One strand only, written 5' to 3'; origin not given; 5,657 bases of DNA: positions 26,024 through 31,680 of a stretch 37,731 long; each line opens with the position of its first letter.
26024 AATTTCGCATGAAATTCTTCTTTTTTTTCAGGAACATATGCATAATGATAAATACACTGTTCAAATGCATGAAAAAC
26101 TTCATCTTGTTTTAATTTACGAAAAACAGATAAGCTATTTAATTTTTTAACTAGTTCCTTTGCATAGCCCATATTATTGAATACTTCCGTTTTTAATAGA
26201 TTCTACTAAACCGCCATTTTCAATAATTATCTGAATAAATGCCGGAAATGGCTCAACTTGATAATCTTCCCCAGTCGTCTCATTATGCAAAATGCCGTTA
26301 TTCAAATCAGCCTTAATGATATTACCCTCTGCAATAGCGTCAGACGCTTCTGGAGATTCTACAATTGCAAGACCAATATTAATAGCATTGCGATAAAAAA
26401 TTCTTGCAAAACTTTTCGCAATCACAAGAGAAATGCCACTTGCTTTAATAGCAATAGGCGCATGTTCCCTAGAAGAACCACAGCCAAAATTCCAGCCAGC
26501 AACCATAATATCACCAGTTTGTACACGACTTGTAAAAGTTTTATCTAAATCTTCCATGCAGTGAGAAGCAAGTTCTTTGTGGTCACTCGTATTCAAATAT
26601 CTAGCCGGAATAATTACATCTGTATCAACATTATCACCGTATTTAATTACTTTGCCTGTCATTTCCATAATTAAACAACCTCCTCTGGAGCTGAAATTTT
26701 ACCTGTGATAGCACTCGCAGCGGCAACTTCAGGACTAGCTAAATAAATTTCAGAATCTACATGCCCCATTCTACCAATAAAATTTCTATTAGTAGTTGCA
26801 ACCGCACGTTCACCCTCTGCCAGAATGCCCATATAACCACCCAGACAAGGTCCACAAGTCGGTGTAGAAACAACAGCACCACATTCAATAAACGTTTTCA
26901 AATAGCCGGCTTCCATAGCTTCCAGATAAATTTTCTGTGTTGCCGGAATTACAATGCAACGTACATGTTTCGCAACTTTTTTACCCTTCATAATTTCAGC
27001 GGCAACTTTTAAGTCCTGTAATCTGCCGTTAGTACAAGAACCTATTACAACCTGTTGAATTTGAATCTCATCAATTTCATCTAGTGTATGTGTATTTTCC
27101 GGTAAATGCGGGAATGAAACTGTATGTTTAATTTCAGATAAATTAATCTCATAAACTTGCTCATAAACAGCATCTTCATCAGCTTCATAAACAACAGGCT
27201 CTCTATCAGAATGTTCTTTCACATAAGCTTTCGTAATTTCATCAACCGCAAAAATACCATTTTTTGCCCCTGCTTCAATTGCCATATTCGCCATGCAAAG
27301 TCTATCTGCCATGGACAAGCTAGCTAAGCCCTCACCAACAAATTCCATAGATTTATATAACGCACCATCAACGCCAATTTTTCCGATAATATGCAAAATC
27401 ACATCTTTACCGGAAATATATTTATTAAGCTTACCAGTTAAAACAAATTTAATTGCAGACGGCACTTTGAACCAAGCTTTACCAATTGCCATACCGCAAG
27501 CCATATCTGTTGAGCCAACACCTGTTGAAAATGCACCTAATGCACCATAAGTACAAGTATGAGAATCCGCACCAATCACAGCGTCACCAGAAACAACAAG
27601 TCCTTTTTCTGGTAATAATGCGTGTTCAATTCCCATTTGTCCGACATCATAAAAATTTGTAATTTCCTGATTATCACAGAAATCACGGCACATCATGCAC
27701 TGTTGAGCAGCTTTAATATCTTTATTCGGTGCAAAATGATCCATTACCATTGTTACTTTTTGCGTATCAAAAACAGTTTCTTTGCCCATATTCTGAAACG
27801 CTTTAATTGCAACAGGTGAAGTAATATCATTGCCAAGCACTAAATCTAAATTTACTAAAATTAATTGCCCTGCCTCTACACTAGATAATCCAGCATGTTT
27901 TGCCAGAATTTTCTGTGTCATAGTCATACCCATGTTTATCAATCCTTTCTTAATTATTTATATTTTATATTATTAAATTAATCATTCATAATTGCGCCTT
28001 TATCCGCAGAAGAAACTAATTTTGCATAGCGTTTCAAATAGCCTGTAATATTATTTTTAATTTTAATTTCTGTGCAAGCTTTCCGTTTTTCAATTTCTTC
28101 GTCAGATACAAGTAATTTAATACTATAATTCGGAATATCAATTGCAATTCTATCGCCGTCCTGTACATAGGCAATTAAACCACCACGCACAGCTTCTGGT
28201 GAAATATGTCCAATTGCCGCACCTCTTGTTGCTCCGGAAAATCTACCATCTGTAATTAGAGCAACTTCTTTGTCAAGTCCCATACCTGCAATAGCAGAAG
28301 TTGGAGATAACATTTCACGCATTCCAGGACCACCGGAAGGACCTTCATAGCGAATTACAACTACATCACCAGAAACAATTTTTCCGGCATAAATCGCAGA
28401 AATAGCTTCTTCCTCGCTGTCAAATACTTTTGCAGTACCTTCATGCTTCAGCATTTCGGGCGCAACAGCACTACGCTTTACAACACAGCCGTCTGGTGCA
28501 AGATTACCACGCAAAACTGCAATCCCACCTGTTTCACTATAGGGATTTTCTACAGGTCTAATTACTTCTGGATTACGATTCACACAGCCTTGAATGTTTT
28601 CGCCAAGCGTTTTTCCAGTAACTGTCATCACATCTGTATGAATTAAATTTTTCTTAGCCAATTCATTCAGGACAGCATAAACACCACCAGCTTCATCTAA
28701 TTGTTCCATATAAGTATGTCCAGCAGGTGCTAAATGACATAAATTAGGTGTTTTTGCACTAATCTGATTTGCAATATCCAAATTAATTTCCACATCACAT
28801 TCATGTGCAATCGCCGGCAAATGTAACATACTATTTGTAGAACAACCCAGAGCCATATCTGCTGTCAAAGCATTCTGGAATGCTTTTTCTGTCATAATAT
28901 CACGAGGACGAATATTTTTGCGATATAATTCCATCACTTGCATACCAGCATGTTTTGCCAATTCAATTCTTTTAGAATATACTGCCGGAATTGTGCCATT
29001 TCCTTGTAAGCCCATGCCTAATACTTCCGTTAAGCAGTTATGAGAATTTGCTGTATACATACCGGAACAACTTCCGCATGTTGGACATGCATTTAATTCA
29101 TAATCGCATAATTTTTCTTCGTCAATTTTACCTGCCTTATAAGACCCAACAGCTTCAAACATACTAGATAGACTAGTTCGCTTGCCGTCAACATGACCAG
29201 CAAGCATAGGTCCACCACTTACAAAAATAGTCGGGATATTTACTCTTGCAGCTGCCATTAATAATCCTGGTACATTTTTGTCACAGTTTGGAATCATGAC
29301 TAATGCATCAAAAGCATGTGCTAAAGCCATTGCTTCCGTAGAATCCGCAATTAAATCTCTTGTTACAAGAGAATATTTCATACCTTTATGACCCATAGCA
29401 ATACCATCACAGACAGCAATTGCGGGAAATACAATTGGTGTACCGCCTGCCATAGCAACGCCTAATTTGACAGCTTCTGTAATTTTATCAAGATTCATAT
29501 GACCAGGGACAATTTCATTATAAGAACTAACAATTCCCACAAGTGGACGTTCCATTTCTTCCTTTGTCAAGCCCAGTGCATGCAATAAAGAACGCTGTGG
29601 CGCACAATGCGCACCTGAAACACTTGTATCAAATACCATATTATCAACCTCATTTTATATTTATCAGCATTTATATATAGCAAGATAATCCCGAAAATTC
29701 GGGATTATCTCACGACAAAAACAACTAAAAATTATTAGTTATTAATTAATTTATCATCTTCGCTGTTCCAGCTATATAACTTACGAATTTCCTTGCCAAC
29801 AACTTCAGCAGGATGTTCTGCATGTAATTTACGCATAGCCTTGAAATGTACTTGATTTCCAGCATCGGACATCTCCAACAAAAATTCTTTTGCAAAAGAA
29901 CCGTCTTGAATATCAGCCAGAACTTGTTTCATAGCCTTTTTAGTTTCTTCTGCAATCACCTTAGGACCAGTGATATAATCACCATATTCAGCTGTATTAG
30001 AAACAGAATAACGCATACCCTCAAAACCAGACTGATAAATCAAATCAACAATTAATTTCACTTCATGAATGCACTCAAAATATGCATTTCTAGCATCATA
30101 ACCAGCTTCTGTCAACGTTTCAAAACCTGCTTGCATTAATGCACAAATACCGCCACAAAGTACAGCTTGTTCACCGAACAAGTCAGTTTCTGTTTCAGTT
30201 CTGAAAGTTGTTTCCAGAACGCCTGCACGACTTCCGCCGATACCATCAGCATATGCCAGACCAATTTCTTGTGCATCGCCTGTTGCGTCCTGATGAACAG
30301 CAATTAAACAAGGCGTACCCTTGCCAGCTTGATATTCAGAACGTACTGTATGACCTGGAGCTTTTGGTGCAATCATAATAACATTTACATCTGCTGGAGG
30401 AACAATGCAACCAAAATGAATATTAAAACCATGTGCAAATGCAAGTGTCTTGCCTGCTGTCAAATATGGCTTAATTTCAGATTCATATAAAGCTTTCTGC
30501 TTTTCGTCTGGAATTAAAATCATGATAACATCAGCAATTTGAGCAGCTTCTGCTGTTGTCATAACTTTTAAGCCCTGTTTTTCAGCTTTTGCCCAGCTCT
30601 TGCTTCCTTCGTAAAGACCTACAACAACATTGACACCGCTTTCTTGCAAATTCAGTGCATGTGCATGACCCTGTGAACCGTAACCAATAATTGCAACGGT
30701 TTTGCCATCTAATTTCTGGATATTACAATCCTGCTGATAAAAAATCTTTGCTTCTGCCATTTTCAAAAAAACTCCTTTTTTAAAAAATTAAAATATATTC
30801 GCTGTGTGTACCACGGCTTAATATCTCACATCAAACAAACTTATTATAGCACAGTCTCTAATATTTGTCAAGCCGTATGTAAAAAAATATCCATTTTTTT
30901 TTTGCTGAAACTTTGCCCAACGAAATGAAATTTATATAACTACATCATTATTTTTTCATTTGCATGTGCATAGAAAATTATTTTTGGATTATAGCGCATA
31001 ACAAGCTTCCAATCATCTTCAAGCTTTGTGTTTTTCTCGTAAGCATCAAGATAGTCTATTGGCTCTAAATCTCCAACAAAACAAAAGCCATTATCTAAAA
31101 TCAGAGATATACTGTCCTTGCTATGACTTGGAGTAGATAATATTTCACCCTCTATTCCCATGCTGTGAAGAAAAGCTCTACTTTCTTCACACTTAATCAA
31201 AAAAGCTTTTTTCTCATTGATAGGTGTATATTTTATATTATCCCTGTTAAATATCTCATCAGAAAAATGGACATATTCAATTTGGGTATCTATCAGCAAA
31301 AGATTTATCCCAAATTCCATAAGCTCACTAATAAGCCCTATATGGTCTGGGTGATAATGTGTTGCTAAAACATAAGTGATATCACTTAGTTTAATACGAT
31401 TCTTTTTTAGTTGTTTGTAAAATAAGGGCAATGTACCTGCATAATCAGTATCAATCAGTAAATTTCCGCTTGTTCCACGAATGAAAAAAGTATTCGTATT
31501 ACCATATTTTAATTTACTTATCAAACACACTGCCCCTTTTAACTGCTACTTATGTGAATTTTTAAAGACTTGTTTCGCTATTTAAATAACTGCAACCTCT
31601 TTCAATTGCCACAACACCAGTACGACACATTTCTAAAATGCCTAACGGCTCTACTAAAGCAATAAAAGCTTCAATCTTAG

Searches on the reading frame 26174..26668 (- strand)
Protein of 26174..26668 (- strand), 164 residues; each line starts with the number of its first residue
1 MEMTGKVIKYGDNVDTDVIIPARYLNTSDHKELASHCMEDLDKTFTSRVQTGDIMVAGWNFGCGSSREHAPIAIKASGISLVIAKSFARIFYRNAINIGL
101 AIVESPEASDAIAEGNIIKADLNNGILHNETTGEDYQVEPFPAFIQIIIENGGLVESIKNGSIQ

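Call 65: search_protein_families(library=pfam, proteins=[window:26174-26668:-])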
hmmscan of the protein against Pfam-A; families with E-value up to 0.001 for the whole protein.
window:26174-26668:- (164 aa): 1 family
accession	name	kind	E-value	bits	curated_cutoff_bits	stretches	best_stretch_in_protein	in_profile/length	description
PF00694.25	Aconitase_C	-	7.5e-21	75.3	22.8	1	37-104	59-127/131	Aconitase C-terminal domain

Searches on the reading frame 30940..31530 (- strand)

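Call 65: search_protein_families(library=pfam, proteins=[window:30940-31530:-])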
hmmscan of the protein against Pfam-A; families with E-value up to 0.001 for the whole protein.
window:30940-31530:- (196 aa): 3 families
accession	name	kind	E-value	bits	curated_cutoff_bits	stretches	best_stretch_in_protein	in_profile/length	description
PF00753.33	Lactamase_B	-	3.6e-18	66.6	22.7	1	10-189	4-196/196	Metallo-beta-lactamase superfamily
PF19583.5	ODP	-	1.1e-05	25.8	27.2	1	12-106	3-94/194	ODP family beta lactamase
PF12706.13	Lactamase_B_2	-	1.9e-05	24.8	27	1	25-159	4-147/200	Beta-lactamase superfamily domain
